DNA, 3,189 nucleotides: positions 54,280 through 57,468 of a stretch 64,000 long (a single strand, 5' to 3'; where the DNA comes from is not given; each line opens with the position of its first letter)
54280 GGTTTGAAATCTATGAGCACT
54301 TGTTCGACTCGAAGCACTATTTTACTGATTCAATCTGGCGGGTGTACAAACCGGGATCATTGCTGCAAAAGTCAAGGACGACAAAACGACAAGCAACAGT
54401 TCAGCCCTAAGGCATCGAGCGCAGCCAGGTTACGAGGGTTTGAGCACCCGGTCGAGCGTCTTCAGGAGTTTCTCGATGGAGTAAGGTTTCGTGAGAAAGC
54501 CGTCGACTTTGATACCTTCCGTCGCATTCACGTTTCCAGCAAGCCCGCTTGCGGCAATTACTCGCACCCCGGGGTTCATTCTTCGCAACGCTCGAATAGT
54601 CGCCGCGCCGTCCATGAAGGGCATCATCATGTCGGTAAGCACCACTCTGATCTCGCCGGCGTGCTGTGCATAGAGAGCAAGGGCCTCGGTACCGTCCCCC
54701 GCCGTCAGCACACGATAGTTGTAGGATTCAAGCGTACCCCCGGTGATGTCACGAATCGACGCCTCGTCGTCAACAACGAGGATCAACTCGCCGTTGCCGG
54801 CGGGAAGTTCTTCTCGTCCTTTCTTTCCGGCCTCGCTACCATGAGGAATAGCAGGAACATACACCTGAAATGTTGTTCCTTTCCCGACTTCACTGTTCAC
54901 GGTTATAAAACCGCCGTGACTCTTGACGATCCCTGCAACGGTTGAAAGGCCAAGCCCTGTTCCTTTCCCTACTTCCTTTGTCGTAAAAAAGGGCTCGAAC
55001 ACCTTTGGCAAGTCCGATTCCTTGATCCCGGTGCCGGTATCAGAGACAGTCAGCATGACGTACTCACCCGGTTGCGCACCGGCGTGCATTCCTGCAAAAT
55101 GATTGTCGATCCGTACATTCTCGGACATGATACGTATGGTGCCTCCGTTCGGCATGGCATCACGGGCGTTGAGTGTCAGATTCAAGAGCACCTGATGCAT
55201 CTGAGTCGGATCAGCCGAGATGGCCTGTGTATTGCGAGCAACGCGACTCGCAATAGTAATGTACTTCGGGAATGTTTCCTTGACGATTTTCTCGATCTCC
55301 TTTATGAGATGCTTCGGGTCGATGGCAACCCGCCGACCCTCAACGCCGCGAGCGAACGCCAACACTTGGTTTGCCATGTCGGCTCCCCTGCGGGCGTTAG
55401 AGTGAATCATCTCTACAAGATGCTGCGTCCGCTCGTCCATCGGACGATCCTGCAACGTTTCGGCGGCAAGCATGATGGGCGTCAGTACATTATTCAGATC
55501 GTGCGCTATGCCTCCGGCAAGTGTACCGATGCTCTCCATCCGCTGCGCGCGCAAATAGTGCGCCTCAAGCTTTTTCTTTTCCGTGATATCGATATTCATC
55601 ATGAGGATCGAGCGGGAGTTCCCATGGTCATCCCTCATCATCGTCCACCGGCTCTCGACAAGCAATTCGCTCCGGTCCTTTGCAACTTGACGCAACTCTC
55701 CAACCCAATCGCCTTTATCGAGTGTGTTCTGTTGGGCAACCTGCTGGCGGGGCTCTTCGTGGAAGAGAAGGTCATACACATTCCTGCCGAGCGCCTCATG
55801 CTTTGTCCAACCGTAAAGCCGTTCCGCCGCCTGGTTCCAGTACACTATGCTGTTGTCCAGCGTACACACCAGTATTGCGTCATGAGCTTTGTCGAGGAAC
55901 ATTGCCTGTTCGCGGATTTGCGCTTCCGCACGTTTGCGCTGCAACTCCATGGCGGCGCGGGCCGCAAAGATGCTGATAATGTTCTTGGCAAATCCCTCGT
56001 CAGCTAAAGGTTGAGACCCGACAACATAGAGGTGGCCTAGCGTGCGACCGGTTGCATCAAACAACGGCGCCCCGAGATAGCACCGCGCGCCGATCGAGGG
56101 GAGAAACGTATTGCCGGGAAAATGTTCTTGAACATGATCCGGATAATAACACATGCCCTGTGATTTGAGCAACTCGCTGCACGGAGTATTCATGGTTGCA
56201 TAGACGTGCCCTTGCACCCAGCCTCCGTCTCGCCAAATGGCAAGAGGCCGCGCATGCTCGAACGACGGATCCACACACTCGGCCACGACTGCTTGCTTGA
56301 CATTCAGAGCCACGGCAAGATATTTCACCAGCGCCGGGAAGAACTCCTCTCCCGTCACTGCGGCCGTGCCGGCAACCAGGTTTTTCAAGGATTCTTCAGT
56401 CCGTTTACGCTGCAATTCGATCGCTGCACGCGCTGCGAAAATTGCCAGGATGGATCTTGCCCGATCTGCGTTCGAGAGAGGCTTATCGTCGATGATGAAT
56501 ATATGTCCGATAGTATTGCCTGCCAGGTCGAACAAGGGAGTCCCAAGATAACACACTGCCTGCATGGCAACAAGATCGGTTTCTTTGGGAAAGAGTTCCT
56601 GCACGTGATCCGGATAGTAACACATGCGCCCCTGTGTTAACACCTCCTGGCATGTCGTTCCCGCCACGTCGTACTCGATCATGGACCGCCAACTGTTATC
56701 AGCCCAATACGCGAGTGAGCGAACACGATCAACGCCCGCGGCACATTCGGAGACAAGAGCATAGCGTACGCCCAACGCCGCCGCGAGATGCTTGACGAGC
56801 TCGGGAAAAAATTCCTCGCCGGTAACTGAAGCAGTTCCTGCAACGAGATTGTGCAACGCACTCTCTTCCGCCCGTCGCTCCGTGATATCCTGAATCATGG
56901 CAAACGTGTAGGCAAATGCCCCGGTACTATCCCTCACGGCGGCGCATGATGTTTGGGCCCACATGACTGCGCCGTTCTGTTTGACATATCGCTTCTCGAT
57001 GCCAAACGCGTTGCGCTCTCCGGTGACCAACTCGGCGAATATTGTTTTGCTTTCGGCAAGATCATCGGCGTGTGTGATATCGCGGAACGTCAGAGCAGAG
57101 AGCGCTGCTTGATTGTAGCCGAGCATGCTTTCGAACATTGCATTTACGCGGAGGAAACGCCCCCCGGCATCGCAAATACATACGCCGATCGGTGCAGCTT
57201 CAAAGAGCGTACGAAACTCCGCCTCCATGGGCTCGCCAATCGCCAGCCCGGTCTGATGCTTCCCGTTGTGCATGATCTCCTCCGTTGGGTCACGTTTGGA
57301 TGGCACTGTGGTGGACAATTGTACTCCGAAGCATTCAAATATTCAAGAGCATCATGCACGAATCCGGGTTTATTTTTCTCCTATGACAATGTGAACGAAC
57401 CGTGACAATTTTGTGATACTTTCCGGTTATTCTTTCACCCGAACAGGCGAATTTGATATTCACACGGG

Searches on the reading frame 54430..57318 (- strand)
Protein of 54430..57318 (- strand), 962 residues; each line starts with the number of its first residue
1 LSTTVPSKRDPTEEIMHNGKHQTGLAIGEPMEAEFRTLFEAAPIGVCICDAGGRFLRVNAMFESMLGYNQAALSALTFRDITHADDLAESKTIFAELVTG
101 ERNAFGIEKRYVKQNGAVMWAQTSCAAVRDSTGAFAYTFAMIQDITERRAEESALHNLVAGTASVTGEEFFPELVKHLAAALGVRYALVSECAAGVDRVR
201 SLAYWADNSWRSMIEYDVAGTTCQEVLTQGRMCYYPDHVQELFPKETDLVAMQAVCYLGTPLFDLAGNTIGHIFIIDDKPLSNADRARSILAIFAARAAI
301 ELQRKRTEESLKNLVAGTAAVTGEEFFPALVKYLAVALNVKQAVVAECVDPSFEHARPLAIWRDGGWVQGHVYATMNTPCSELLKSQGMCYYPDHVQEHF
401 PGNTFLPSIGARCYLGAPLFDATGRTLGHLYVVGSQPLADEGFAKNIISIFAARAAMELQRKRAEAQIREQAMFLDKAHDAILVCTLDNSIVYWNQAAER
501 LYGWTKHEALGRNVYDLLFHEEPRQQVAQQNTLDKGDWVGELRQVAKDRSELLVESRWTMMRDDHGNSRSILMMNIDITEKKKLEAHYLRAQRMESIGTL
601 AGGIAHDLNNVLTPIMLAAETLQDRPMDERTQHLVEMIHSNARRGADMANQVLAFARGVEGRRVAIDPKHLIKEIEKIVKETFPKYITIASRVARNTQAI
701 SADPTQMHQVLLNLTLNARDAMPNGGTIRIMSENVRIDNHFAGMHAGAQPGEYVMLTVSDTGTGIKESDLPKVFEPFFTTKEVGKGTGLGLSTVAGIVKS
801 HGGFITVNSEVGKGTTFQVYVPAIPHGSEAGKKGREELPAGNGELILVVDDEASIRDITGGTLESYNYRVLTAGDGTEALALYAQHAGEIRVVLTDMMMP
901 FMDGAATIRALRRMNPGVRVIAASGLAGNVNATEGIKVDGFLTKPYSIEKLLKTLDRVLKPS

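Call 68: search_protein_families(library=ncbifam, proteins=[window:54430-57318:-], max_evalue=0.00001)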
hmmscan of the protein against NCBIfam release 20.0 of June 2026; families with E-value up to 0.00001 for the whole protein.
window:54430-57318:- (962 aa): 119 families (the best 25 are shown)
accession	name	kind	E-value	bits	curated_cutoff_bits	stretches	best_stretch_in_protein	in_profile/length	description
NF046020.1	HisKinCckABruc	equivalog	1.2e-104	350.9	1000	1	563-958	446-866/868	cell cycle histidine kinase CckA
NF010076.0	PRK13557.1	subfamily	4.6e-91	305.9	631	1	488-959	52-533/540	histidine kinase famiy protein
NF046026.1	HisKinCckACaul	equivalog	5.6e-79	266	1000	1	490-954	207-671/678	cell cycle histidine kinase CckA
NF010411.0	PRK13837.1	equivalog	2e-78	264.3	647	1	578-960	431-813/828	two-component system VirA-like sensor kinase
NF052573.1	HisKinEspAMyxo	equivalog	2.7e-77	260.5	1400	2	460-921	245-710/755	serine histidine kinase EspA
NF008468.0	PRK11360.1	equivalog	1.2e-66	225.4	646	1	472-827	271-612/616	two-component system sensor histidine kinase AtoS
NF052574.1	HisKinEspCMyxo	equivalog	4.2e-65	220.3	1200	1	455-960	270-784/785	serine histidine kinase EspC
TIGR00229.1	sensory_box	domain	9.3e-45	151.8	22.9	2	31-155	3-126/126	PAS domain S-box protein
NF046044.1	PnpS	equivalog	1.8e-43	149.1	400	1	456-822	42-390/390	two-component system histidine kinase PnpS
NF007688.0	PRK10364.1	equivalog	1.6e-39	135.9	479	1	581-824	224-452/460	two-component system sensor histidine kinase ZraS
NF008302.0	PRK11091.1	equivalog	4.6e-38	130.9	838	1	460-959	142-643/779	aerobic respiration two-component sensor histidine kinase ArcB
NF047466.1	hybrid_RR_LvrB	exception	2.5e-37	129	500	1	578-823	133-376/377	hybrid histidine kinase/response regulator LvrB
TIGR02966.1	phoR_proteo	equivalog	6.4e-35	120.7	334.2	1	468-820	5-332/333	phosphate regulon sensor histidine kinase PhoR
NF007298.0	PRK09776.1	equivalog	8.1e-34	116.7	1135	1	32-158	301-427/1111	diguanylate cyclase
TIGR02956.1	TMAO_torS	equivalog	1.3e-33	116.2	676.5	1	604-960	471-821/967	TMAO reductase system sensor histidine kinase/response regulator TorS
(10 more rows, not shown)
